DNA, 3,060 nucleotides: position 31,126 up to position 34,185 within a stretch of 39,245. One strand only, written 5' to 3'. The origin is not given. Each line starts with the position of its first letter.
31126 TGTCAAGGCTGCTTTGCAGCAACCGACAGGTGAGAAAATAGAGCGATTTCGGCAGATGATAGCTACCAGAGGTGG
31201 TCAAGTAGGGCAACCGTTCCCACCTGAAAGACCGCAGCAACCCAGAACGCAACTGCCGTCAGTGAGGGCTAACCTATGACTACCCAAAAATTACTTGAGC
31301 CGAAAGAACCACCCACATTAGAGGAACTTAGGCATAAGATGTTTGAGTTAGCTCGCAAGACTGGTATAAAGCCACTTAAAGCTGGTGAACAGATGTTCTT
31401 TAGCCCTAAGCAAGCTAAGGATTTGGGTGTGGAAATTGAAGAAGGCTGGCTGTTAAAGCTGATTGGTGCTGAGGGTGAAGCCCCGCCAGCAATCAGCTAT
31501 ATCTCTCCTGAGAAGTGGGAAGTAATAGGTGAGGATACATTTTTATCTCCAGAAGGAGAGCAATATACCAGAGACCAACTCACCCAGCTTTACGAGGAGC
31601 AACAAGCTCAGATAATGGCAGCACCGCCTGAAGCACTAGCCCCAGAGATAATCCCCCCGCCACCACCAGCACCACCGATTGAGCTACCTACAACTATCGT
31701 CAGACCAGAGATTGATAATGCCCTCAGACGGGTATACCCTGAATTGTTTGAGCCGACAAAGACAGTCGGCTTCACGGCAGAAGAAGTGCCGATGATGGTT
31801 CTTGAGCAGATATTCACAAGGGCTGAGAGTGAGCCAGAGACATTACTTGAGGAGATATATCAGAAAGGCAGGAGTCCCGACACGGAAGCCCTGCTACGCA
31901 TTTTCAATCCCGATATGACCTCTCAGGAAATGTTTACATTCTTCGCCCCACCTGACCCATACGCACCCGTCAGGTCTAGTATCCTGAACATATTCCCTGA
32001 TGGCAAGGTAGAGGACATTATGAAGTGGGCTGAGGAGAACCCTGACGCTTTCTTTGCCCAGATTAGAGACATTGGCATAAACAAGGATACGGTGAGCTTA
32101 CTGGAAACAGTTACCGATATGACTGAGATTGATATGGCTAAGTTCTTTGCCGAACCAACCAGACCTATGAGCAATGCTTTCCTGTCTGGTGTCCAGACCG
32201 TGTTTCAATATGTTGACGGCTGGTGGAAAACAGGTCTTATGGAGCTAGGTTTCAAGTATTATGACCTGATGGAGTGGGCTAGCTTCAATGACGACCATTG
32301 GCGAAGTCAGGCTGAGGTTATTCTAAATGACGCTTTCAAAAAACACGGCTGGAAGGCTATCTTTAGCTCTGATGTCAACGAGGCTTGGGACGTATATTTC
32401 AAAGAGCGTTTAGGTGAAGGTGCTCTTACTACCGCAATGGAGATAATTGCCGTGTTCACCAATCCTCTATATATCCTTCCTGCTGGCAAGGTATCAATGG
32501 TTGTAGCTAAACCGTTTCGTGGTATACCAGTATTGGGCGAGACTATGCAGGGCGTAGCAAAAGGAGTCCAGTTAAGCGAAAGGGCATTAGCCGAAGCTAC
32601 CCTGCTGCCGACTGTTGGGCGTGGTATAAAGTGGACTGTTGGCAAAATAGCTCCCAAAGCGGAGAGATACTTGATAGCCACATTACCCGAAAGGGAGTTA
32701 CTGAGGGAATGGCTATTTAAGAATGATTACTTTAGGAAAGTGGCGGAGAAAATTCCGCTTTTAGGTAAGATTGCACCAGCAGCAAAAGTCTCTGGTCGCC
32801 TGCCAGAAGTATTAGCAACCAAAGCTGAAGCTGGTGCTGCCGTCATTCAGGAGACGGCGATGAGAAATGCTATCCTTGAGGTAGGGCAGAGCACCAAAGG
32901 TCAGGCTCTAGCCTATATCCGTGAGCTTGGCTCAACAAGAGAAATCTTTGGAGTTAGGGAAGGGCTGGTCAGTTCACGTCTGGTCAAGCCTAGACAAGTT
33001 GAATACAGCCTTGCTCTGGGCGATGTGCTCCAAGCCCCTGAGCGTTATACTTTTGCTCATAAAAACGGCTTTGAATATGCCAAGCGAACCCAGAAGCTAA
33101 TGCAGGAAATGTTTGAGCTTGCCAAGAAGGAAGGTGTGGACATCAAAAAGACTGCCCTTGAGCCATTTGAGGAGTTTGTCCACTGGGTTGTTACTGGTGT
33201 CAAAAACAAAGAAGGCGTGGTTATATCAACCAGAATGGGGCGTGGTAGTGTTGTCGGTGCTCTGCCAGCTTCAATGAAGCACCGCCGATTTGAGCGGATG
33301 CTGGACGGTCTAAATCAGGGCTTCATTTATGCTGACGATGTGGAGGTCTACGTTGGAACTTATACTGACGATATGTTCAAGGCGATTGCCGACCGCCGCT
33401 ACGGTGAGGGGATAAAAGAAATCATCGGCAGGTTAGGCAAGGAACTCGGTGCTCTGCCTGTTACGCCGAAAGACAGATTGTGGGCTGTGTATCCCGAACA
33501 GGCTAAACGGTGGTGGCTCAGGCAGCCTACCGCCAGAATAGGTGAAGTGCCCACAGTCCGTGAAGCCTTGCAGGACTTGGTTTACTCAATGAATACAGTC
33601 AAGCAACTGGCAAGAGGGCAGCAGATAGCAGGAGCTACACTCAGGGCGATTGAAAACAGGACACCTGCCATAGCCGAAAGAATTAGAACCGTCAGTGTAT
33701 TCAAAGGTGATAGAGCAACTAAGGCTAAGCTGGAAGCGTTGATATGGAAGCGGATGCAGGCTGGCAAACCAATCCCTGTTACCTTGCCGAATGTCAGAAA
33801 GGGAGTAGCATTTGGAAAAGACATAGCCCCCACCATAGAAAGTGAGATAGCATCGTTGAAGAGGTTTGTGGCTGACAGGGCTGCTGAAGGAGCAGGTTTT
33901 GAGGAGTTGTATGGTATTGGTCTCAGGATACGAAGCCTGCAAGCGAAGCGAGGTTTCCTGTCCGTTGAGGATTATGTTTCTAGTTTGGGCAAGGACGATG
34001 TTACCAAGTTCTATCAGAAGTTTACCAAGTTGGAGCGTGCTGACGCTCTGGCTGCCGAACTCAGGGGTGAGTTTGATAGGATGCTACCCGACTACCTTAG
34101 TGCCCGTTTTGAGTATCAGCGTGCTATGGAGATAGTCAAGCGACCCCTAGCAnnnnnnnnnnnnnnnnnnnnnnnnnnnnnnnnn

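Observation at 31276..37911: A 2,211-aa ORF occupies 17 percent of a 39-kb genome in the portal-scaffold slot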

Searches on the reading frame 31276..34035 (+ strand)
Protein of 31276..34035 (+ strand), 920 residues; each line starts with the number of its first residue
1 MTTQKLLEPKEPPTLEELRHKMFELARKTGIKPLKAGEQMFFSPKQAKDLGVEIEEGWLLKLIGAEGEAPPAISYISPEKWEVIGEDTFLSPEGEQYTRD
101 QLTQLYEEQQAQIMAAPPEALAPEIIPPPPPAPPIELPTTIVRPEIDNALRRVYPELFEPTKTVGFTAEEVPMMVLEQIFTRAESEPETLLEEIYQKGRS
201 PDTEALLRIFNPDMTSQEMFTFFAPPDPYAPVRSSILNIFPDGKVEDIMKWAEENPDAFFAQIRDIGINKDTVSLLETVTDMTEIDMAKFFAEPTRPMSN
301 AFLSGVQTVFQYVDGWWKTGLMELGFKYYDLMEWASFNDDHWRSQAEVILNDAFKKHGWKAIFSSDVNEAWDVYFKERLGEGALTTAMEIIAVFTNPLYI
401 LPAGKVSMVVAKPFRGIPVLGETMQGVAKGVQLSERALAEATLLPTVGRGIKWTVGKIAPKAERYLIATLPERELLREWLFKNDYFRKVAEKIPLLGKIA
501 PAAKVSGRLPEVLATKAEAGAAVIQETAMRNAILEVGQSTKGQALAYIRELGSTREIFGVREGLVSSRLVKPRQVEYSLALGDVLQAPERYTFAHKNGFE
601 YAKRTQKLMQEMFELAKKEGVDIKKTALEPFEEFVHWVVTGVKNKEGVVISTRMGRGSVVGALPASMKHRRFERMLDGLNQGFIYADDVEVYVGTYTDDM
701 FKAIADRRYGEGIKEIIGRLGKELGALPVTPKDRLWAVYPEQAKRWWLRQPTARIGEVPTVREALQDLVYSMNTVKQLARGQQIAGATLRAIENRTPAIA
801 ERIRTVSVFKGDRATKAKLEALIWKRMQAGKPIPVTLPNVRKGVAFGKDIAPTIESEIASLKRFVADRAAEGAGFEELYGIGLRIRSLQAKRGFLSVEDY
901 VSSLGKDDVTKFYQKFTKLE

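Call 35: predict_structure(alignment_id=A2)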
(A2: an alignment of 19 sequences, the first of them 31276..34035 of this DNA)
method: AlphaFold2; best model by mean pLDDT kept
length: 920 residues; sequences in the alignment: 19
mean_pLDDT: 67.8   pTM: 0.37
mean pLDDT of the five models: 67.8, 66.7, 66.2, 66.1, 65.8
residues with pLDDT >= 90: 80; 70-90: 406; 50-70: 209; < 50: 225
segments of 3 or more residues with pLDDT < 50: 1-11, 117-139, 293-311, 394-402, 433-464, 482-490, 492-516, 654-657, 726-735, 749-758, 809-820, 822-849, 893-901, 904-906, 912-920
pLDDT, mean of each block of 10 residues (from residue 1): 33 60 61 74 84 86 76 86 86 86 83 62 41 41 79 89 83 87 87 89 88 83 69 84 86 90 89 87 83 44 35 64 73 59 79 81 81 77 56 42 56 56 55 43 33 34 56 62 45 40 36 46 69 78 88 94 93 93 90 96 90 88 67 67 82 52 53 77 87 86 85 72 50 49 53 47 60 67 74 72 63 44 45 31 37 75 85 79 75 46 51 43
secondary structure, 60 per line:
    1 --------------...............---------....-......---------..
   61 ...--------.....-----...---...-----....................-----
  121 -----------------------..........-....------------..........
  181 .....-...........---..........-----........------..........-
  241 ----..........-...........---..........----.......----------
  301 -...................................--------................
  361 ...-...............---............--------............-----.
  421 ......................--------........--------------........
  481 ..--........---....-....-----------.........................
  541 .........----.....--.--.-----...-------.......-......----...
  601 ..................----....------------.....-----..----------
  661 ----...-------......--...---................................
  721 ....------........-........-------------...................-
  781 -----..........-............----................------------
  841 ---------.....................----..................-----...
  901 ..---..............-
elements in order (helices of 4 or more, strands of 3 or more residues): H15-29 E39-42 H44-49 E59-63 E72-76 E82-84 E88-90 E96-98 H99-115 H144-153 H155-158 H171-185 H187-197 H201-210 H216-223 H230-239 H245-254 H256-266 H270-279 H284-290 H302-336 H345-363 H365-379 H383-394 H403-414 H420-442 H451-458 H473-482 H485-492 H496-499 H501-504 H516-549 H554-558 E570-572 H581-586 E591-593 H598-618 H623-626 E639-643 H675-680 E683-685 H689-724 H731-738 H740-747 H761-779 H786-795 H797-808 H813-828 H850-870 H875-892 H898-902 H906-919

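Call 38: fold_search(model_id=the predicted structure, library=pdb)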
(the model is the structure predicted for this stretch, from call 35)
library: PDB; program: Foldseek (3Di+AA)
matches with E <= 10: 76; with E <= 0.001: 0
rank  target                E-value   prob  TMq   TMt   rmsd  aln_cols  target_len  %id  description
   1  7r5k_R0               2.2e-01  0.07  0.07  0.06  45.1       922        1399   12  Human nuclear pore complex (constricted) (released 2022-06-22)
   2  7wfr_A                1.3e+00  0.04  0.08  0.08  36.2       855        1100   11  Human Nav1.8 with A-803467, class III (released 2022-08-03)
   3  7wfw_A                1.4e+00  0.04  0.09  0.09  37.3       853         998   11  Apo human Nav1.8 (released 2022-08-03)
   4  1udi_I                1.5e+00  0.38  0.05  0.37  12.6        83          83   18  NUCLEOTIDE MIMICRY IN THE CRYSTAL STRUCTURE OF THE URACIL-DNA GLYCOSYLASE-URACIL GLYCOSYLASE INHIBITOR PROTEIN COMPLEX (released 1996-03-08)
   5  7w9l_A                1.6e+00  0.03  0.09  0.07  38.2       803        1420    9  Cryo-EM structure of human Nav1.7(E406K)-beta1-beta2 complex (released 2022-06-01)
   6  7vxg_D                1.7e+00  0.38  0.05  0.09  10.6        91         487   14  Non-receptor Protein Tyrosine Phosphatase SHP2 in Complex with Allosteric Inhibitor TK-453 (released 2022-03-23)
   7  1lqg_C                1.8e+00  0.30  0.05  0.38  10.5        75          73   19  ESCHERICHIA COLI URACIL-DNA GLYCOSYLASE COMPLEX WITH URACIL-DNA GLYCOSYLASE INHIBITOR PROTEIN (released 2002-11-10)
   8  8xmn_A                1.8e+00  0.03  0.09  0.07  40.6       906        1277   10  Voltage-gated sodium channel Nav1.7 variant M2 (released 2024-03-06)
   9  1eui_C                1.9e+00  0.30  0.05  0.38  10.0        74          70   15  ESCHERICHIA COLI URACIL-DNA GLYCOSYLASE COMPLEX WITH URACIL-DNA GLYCOSYLASE INHIBITOR PROTEIN (released 1999-06-22)
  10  7vxg_B                2.0e+00  0.35  0.05  0.09  10.6        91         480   14  Non-receptor Protein Tyrosine Phosphatase SHP2 in Complex with Allosteric Inhibitor TK-453 (released 2022-03-23)
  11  2j8x_D                2.2e+00  0.25  0.05  0.36  12.5        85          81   18  Epstein-Barr virus uracil-DNA glycosylase in complex with Ugi from PBS-2 (released 2006-12-13)
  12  8gz1_B                2.4e+00  0.03  0.08  0.07  36.8       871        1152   10  Cryo-EM structure of human NaV1.6/beta1/beta2,apo state (released 2023-03-08)
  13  1ugh_I                2.6e+00  0.21  0.05  0.36  12.5        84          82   18  CRYSTAL STRUCTURE OF HUMAN URACIL-DNA GLYCOSYLASE IN COMPLEX WITH A PROTEIN INHIBITOR: PROTEIN MIMICRY OF DNA (released 1999-02-16)
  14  8chv_C                3.0e+00  0.13  0.05  0.19  15.8       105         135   10  Crystal structure of human PURA (fragment Glu57-Glu212, PUR repeat I and II) R140P mutant (released 2024-02-21)
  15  6erh_A                3.0e+00  0.04  0.05  0.08  22.2       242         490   12  Complex of XLF and heterodimer Ku bound to DNA (released 2018-10-17)
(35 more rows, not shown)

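Call 51: fold_search(model_id=the predicted structure, library=viral)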
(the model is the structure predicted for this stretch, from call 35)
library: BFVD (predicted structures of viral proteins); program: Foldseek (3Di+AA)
matches with E <= 10: 157; with E <= 0.001: 0
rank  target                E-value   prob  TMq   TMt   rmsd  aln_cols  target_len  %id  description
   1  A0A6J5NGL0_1          6.0e-02  0.28  0.13  0.14  39.1       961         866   10  Large polyvalent protein associated domain-containing protein [uncultured Caudovirales phage]
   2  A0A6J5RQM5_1          7.5e-02  0.10  0.08  0.08  36.9       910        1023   12  Large polyvalent protein associated domain-containing protein [uncultured Caudovirales phage]
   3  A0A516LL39            9.0e-02  0.15  0.08  0.12  29.8       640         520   14  (no name in the UniProt tables at hand)
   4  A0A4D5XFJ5            1.0e-01  0.09  0.07  0.09  34.9       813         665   11  Uncharacterized protein [Mimivirus LCMiAC02]
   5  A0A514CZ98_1          1.7e-01  0.06  0.07  0.07  37.4       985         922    9  RNA-dependent RNA polymerase [Picornavirales sp.]
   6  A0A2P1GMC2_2          2.1e-01  0.06  0.06  0.05  36.9       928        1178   11  SAP domain-containing protein [Hainan astro-like virus 1]
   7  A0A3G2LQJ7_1          2.5e-01  0.04  0.06  0.07  37.5       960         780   10  (no name in the UniProt tables at hand)
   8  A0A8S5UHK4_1          3.0e-01  0.08  0.08  0.08  30.6       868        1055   10  Trimeric coiled-coil viral fiber [Siphoviridae sp. ctZd434]
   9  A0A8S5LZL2            3.8e-01  0.06  0.08  0.07  46.8      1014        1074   10  Chromosome segregation protein [Siphoviridae sp. ctM7c3]
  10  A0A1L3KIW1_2          6.5e-01  0.07  0.09  0.07  41.2       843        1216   10  Replicase polyprotein 1ab [Beihai Nido-like virus 1]
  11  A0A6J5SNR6            8.5e-01  0.10  0.14  0.11  35.0       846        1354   14  Large polyvalent protein associated domain-containing protein [uncultured Caudovirales phage]
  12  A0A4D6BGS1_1          8.9e-01  0.03  0.09  0.07  30.3      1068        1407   11  (no name in the UniProt tables at hand)
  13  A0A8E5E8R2            9.7e-01  0.04  0.08  0.08  45.1       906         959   11  Tail tape measure protein [Olleya phage Harreka_1]
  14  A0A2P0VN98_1          1.0e+00  0.03  0.07  0.07  34.4       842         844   13  EF-hand domain-containing protein [Tetraselmis virus 1]
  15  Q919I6                1.0e+00  0.03  0.07  0.05  31.2       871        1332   12  CUN089 putative helicase-1, DNA replication, similar to AcMNPV ORF95 [Culex nigripalpus nucleopolyhedrovirus (isolate Florida/1997)]
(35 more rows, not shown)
